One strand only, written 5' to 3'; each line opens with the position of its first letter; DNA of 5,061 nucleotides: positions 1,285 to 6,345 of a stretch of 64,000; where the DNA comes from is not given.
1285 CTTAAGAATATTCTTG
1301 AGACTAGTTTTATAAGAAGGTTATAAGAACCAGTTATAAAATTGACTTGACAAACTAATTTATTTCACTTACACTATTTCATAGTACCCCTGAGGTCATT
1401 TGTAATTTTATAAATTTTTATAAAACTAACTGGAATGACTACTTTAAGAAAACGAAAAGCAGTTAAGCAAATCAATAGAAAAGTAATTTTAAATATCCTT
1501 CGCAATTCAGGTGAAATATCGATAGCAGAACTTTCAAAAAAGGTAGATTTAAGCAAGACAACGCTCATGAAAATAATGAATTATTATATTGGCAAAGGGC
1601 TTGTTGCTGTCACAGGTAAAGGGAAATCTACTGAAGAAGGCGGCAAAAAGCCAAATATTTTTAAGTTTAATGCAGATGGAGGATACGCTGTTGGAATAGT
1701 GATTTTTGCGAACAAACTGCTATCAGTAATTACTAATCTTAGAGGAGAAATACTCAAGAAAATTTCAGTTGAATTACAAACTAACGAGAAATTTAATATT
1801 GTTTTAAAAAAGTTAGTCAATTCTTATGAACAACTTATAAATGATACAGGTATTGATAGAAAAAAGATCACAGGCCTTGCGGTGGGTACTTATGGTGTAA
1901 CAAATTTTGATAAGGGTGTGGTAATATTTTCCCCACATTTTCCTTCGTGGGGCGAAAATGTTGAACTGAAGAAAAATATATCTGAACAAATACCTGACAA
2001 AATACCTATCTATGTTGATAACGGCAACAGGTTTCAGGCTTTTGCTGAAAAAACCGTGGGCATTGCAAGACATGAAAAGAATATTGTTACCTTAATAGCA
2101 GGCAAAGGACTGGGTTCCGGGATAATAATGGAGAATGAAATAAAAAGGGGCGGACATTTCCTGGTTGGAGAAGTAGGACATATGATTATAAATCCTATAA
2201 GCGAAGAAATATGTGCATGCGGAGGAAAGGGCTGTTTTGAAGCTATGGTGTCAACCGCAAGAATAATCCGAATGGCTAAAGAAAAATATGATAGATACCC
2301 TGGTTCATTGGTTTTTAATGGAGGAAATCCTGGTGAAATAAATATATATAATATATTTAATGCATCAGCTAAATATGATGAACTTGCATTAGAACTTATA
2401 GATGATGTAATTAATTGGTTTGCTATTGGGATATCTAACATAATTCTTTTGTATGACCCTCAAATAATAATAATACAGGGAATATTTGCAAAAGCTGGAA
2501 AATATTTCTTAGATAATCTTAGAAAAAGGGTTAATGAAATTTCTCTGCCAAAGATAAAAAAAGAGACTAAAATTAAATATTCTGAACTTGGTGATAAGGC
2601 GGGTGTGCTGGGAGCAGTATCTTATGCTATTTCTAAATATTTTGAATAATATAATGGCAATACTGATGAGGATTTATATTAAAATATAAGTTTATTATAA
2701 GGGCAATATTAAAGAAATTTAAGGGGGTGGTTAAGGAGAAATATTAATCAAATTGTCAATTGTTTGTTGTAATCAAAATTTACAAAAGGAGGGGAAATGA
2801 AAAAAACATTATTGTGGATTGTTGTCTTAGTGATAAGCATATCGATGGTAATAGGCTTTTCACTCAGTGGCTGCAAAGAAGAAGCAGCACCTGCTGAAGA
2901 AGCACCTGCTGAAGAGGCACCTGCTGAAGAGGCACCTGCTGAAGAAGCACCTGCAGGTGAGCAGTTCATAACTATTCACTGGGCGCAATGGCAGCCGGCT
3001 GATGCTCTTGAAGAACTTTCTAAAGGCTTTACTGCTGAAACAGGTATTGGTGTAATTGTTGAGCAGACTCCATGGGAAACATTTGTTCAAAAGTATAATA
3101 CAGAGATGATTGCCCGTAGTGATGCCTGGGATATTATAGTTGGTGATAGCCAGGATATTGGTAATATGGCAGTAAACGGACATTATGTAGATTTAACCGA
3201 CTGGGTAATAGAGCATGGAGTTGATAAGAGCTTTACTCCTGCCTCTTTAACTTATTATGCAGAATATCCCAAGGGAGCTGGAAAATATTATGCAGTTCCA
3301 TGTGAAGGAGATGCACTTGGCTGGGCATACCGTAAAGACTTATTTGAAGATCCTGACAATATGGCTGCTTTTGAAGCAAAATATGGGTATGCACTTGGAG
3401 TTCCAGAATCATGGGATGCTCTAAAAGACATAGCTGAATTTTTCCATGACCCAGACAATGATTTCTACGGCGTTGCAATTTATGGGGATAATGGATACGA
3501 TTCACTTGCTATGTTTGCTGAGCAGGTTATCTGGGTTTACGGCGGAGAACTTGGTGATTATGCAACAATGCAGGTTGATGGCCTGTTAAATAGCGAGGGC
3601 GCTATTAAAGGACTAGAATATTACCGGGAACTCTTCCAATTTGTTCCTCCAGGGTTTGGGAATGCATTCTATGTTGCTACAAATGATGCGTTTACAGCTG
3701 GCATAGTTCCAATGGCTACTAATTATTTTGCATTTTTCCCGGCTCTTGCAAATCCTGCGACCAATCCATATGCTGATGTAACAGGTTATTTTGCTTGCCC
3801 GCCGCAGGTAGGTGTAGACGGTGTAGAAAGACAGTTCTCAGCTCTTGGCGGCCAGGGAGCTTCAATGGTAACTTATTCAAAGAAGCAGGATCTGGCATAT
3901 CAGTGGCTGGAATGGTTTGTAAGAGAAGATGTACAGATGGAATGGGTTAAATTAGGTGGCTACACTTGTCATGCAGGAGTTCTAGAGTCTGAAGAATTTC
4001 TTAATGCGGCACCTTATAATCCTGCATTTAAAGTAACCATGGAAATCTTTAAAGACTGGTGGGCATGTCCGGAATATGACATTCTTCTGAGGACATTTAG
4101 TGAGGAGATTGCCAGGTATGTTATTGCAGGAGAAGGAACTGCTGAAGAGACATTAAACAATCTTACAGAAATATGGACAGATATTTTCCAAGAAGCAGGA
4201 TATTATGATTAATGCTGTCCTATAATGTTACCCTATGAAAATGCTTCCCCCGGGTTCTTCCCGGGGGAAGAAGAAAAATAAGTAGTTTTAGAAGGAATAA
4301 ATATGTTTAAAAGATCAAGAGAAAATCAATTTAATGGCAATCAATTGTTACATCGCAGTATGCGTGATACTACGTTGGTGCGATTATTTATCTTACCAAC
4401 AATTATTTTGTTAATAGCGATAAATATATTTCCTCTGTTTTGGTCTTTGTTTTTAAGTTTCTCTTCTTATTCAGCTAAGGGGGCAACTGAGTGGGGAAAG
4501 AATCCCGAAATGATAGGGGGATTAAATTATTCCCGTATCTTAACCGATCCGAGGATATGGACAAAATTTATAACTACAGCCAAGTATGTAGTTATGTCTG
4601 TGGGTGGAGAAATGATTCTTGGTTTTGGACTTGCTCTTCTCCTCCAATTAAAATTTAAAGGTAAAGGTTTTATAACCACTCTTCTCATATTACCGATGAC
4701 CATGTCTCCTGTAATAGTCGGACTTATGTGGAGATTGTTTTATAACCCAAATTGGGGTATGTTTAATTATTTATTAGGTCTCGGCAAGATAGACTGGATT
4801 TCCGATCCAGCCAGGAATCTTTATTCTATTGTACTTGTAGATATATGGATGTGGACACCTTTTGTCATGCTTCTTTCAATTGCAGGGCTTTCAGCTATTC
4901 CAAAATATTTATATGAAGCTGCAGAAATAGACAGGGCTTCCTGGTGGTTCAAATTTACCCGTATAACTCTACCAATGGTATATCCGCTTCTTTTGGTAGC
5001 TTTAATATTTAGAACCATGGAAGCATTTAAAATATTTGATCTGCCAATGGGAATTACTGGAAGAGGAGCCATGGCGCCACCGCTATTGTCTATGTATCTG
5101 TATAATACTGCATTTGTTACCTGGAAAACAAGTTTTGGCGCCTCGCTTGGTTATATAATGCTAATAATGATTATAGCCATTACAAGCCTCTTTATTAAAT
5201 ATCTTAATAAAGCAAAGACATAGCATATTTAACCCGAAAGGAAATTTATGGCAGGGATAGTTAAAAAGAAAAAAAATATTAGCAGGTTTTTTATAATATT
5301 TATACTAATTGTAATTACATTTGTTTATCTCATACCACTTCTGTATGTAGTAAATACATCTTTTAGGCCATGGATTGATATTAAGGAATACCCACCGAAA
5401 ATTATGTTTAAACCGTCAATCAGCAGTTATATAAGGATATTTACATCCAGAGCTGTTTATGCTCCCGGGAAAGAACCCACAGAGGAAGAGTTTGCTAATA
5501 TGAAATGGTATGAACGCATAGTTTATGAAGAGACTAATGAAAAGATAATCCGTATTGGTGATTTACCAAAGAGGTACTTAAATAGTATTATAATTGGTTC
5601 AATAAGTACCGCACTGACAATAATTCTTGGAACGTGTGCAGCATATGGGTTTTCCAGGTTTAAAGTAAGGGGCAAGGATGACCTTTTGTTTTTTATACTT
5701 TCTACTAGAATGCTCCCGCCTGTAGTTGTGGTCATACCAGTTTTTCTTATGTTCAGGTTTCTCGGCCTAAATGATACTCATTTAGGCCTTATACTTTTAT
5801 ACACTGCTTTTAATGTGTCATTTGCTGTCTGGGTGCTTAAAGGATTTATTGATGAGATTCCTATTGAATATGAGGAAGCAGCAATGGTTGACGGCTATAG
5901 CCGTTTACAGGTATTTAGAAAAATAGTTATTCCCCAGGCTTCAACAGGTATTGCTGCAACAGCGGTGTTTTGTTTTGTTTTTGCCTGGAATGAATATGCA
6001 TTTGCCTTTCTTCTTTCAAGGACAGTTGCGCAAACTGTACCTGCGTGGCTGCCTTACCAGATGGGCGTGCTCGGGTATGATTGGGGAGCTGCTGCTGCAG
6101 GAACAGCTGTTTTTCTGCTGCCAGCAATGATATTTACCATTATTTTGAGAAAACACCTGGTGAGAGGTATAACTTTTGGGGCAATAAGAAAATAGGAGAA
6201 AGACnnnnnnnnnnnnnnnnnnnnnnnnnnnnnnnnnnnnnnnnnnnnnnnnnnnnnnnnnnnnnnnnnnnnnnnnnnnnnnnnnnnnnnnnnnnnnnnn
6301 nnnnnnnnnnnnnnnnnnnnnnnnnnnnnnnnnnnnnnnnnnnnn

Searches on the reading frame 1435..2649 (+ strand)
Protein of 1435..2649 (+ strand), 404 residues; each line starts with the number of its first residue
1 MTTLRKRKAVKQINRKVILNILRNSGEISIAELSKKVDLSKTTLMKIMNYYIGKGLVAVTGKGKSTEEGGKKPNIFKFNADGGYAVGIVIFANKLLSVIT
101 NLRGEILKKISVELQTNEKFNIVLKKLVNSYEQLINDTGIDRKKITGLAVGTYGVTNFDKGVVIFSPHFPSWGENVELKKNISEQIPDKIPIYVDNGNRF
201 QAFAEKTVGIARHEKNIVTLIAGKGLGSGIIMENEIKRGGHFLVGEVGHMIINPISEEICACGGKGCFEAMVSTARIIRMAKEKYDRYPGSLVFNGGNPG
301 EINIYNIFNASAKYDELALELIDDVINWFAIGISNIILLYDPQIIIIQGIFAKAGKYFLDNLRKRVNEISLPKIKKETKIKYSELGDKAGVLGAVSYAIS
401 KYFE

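Call 4: search_protein_families(library=pfam, proteins=[window:1435-2649:+])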
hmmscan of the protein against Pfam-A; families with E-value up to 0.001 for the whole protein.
window:1435-2649:+ (404 aa): 4 families
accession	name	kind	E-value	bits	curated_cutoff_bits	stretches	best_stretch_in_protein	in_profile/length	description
PF00480.26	ROK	-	7e-46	157.5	22.9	1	87-398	3-291/294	ROK family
PF13412.12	HTH_24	-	8.8e-06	25.6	21.9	1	15-49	5-39/48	Winged helix-turn-helix DNA-binding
PF13404.12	HTH_AsnC-type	-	0.00037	20.7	27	0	18-44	8-34/42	AsnC-type helix-turn-helix domain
PF12802.13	MarR_2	-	0.00075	20.1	27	0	18-59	10-52/61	MarR family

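Call 5: search_protein_families(library=ncbifam, proteins=[window:1435-2649:+])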
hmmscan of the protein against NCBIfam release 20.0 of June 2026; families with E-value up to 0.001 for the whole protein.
window:1435-2649:+ (404 aa): 13 families
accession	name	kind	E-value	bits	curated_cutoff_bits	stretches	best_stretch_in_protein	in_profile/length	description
TIGR00744.1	ROK_glcA_fam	subfamily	8.2e-48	163.3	260.35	1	96-400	11-310/318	ROK family glucokinase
NF047937.1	TransRegNagC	equivalog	4e-45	154.7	650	1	10-395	8-380/399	DNA-binding transcriptional regulator NagC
NF049930.1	TransRegMlc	equivalog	4.9e-39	134.8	530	1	10-394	13-386/405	sugar metabolism global transcriptional regulator Mlc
NF007251.0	PRK09698.1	equivalog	3.7e-22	78.9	253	1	122-401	40-299/304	allose kinase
NF045551.1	GK_Pyrobac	equivalog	2.9e-20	72.8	500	1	140-399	43-281/294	ATP-dependent glucokinase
NF009835.0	PRK13310.1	equivalog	1.1e-18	67.5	380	1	115-399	34-301/303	N-acetylglucosamine kinase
NF003461.0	PRK05082.1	subfamily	9.8e-18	64.5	283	1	127-398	41-286/291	N-acetylmannosamine kinase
NF042998.1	bglucokin_BglK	equivalog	1.9e-17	63.4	550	1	142-397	51-284/291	beta-glucoside kinase BglK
NF007108.0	PRK09557.1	equivalog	6.9e-15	55.1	443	1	126-395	39-297/303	fructokinase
NF047821.1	NactlManKinNanK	equivalog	1.3e-13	51.2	450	1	189-398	97-286/288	N-acetylmannosamine kinase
NF009836.0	PRK13311.1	equivalog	9.6e-08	31.5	551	1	147-282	59-199/256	N-acetyl-D-glucosamine kinase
NF008370.0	PRK11169.1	equivalog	0.00061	19.5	233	0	5-45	7-46/164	leucine-responsive transcriptional regulator Lrp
NF011671.1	PRK15090.1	equivalog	0.00093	18.5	275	0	12-107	12-105/256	DNA-binding transcriptional regulator KdgR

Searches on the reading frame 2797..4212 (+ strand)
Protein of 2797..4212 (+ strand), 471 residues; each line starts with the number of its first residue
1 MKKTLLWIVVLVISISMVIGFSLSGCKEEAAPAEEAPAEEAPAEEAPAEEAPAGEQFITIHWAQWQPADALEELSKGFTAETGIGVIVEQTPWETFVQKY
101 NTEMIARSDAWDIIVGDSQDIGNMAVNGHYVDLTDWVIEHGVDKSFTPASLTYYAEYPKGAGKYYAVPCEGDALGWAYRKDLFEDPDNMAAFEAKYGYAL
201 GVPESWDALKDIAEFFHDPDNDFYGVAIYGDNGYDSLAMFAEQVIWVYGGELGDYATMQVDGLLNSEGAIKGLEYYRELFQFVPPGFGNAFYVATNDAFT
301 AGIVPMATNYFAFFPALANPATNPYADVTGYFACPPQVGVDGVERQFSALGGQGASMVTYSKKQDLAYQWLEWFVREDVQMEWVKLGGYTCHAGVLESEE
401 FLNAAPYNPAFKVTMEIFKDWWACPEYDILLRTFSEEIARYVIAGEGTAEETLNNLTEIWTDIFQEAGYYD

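Call 4: search_protein_families(library=pfam, proteins=[window:2797-4212:+])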
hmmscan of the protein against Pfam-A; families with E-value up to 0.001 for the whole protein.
window:2797-4212:+ (471 aa): 2 families
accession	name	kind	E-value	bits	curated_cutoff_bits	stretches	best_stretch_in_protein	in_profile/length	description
PF01547.30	SBP_bac_1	-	1.5e-30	107.7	26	1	67-381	4-307/307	Bacterial extracellular solute-binding protein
PF13416.11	SBP_bac_8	-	7.2e-23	82.2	27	1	75-400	3-270/279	Bacterial extracellular solute-binding protein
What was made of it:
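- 2797..4212 (+): CUT1-type solute-binding protein. Its best solved relative is 5iai, a ribitol-bound SBP. Pfam SBP_bac_1 (call 4).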

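Call 5: search_protein_families(library=ncbifam, proteins=[window:2797-4212:+])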
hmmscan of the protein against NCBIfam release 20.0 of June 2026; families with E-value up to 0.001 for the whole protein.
window:2797-4212:+ (471 aa): 1 family
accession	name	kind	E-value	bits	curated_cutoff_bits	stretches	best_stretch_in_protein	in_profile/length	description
NF007011.0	PRK09474.1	equivalog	0.00046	19.1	291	0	68-187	43-152/396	maltose/maltodextrin ABC transporter substrate-binding protein MalE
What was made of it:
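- Checked: An SBP and two permease genes lie at 2797-6195 (calls 4, 5).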

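Call 37: search_protein_families(library=ncbifam, proteins=[window:2797-4212:+], max_evalue=5)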
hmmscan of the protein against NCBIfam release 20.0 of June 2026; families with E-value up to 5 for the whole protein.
window:2797-4212:+ (471 aa): 4 families
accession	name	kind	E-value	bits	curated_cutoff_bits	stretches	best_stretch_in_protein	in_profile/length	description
NF007011.0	PRK09474.1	equivalog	0.00046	19.1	291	1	68-187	43-152/396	maltose/maltodextrin ABC transporter substrate-binding protein MalE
NF050153.2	Rv3852_fam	equivalog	0.0067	16.9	100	1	29-54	31-56/145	Rv3852 family protein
NF052435.1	BamI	equivalog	0.068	13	180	1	1-53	1-54/226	biofilm-associated metzincin protease inhibitor BamI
NF045773.1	cytochro_C550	exception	0.12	12.3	125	1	7-52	9-55/118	cytochrome c550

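Call 42: search_solved_structures(query=window:2797-4209:+, max_evalue=0.00001)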
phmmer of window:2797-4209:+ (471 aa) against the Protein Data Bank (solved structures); distinct sequences matched with E-value up to 0.00001: 5.
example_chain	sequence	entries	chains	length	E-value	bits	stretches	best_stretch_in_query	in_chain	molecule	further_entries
5iai_A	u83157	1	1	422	3.8e-16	62.4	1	70-384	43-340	Sugar ABC transporter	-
5ysb_A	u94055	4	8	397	1.1e-13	54.3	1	53-437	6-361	Lin1841 protein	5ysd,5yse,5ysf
1eu8_A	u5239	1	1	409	6.9e-07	31.9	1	106-453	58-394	TREHALOSE/MALTOSE BINDING PROTEIN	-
7nbz_A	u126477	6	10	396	2.9e-06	29.8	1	81-451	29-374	Sulfoquinovosyl binding protein | Sulfoquinovosyl glycerol-binding protein SmoF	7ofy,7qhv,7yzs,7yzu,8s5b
4qrz_A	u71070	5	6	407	3.1e-06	29.7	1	72-280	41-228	ABC-TYPE SUGAR TRANSPORTER | ABC transporter, substrate binding protein (Sugar)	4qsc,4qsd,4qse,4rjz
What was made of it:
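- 2797..4212 (+): PDB 5iai, E=3.8e-16 (call 42).
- The SBP match to the ribitol binder is weak (E=4e-16), and the next-best hit binds beta-1,2-gluco-oligosaccharides (call 42).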

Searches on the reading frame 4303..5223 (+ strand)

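Call 4: search_protein_families(library=pfam, proteins=[window:4303-5223:+])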
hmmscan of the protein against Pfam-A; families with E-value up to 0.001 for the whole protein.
window:4303-5223:+ (306 aa): 1 family
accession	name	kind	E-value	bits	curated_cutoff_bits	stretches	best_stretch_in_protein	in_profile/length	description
PF00528.27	BPD_transp_1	-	1.1e-14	55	26.4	1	105-303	3-180/184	Binding-protein-dependent transport system inner membrane component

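Call 5: search_protein_families(library=ncbifam, proteins=[window:4303-5223:+])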
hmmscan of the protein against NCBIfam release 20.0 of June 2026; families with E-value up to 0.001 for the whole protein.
window:4303-5223:+ (306 aa): 16 families
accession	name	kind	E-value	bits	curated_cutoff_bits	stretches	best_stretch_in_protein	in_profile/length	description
NF007852.0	PRK10561.1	equivalog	9.8e-24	84.7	335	1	21-303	9-290/295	sn-glycerol-3-phosphate ABC transporter permease UgpA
NF040931.1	ABC_arch_GlcT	equivalog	2.5e-23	83.1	360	1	29-294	1-262/278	glucose ABC transporter permease GlcT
NF008232.0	PRK10999.1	equivalog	1.1e-22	80.5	392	1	70-279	264-491/520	maltose ABC transporter permease MalF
NF011624.0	PRK15050.1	equivalog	4.5e-15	55.5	247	1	21-299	20-284/297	2-aminoethylphosphonate ABC transporter permease subunit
TIGR00969.1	3a0106s02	subfamily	5.8e-13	48.9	240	1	75-237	49-207/272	sulfate ABC transporter permease subunit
TIGR02140.1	permease_CysW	equivalog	4.5e-12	46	329.1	1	75-300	35-253/261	sulfate ABC transporter permease subunit CysW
NF008620.0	PRK11602.1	equivalog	1.1e-10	41.3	442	1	80-299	57-269/291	sulfate/thiosulfate ABC transporter permease CysW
TIGR02141.1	modB_ABC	equivalog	3.5e-10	39.9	182.6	1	101-297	12-200/208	molybdate ABC transporter permease subunit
NF040932.1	ABC_arch_GlcU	equivalog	5e-10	39.5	340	1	173-301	133-264/272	glucose ABC transporter permease GlcU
TIGR03226.1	PhnU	equivalog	2.2e-09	37.2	283.45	1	71-300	75-303/311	2-aminoethylphosphonate ABC transporter permease subunit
TIGR01581.1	Mo_ABC_porter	hypoth_equivalog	1.1e-08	34.9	210.3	1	84-268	18-198/225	ABC transporter permease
TIGR03262.1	PhnU2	equivalog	1.1e-08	34.2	593.25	1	65-299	32-253/546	putative 2-aminoethylphosphonate ABC transporter permease subunit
TIGR02139.1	permease_CysT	equivalog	4.1e-07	29.9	246.1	1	75-234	38-193/265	sulfate ABC transporter permease subunit CysT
NF040839.1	tungstate_WtpB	equivalog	1.3e-06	28.2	340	1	77-236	34-188/251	tungstate ABC transporter permease WtpB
NF006939.0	PRK09421.1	equivalog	0.0001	21.8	262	1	86-242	9-162/230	molybdate ABC transporter permease subunit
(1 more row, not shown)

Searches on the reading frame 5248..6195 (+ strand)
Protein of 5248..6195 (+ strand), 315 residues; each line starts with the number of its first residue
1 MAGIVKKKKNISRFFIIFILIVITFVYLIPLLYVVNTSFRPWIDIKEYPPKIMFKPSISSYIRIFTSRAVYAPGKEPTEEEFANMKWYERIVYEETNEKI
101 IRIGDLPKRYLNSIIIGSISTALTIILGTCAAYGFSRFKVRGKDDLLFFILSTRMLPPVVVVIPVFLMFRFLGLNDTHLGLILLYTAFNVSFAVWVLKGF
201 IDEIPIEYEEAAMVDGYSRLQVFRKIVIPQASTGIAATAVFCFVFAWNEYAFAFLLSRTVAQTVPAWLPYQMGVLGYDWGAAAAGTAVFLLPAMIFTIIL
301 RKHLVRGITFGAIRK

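Call 4: search_protein_families(library=pfam, proteins=[window:5248-6195:+])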
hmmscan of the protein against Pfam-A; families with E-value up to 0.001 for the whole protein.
window:5248-6195:+ (315 aa): 1 family
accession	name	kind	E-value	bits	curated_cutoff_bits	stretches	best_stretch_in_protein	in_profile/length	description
PF00528.27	BPD_transp_1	-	1.2e-19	71.3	26.4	1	125-308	2-182/184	Binding-protein-dependent transport system inner membrane component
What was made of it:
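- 4303..6195 (+): Two ABC permease genes (4303-5223 and 5248-6195). Pfam BPD_transp_1 (call 4).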

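Call 5: search_protein_families(library=ncbifam, proteins=[window:5248-6195:+])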
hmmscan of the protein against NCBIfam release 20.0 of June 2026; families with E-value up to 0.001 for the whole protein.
window:5248-6195:+ (315 aa): 21 families
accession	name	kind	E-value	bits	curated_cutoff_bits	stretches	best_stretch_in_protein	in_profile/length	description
NF008231.0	PRK10998.1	equivalog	1.7e-27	96.8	261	1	110-314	85-295/296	maltose ABC transporter permease MalG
NF040932.1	ABC_arch_GlcU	equivalog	1.1e-22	81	340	1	19-309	8-265/272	glucose ABC transporter permease GlcU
NF008210.0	PRK10973.1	equivalog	1.5e-17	64.2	297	1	110-308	77-276/281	sn-glycerol-3-phosphate ABC transporter permease UgpE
NF007047.0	PRK09500.1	equivalog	1.2e-15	57.8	326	1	85-291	44-240/257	spermidine/putrescine ABC transporter permease PotC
TIGR01581.1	Mo_ABC_porter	hypoth_equivalog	5.4e-12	45.7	210.3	1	113-268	26-196/225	ABC transporter permease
TIGR02141.1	modB_ABC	equivalog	2.3e-10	40.5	182.6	1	113-294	3-196/208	molybdate ABC transporter permease subunit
NF043073.1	MMSYN1_0195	equivalog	7.9e-10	37.5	1250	1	108-250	57-199/1021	spermidine/putrescine ABC transporter permease/substrate-binding protein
NF011624.0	PRK15050.1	equivalog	1.5e-08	34.1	247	1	177-291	160-273/297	2-aminoethylphosphonate ABC transporter permease subunit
TIGR03226.1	PhnU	equivalog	2.8e-08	33.6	283.45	1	180-291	181-291/311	2-aminoethylphosphonate ABC transporter permease subunit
NF007889.0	PRK10592.1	equivalog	3.4e-08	33.4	476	1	112-267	67-229/281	putrescine ABC transporter permease PotI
NF008208.0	PRK10971.1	equivalog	8.7e-08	32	415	1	176-298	138-261/277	sulfate/thiosulfate ABC transporter permease CysT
TIGR02139.1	permease_CysT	equivalog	1.9e-07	31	246.1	1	177-298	131-253/265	sulfate ABC transporter permease subunit CysT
TIGR00969.1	3a0106s02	subfamily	8.8e-07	28.7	240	1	111-301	64-266/272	sulfate ABC transporter permease subunit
TIGR02140.1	permease_CysW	equivalog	2.5e-06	27.2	329.1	1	113-303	52-254/261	sulfate ABC transporter permease subunit CysW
NF006939.0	PRK09421.1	equivalog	2.6e-05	23.7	262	1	113-251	15-166/230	molybdate ABC transporter permease subunit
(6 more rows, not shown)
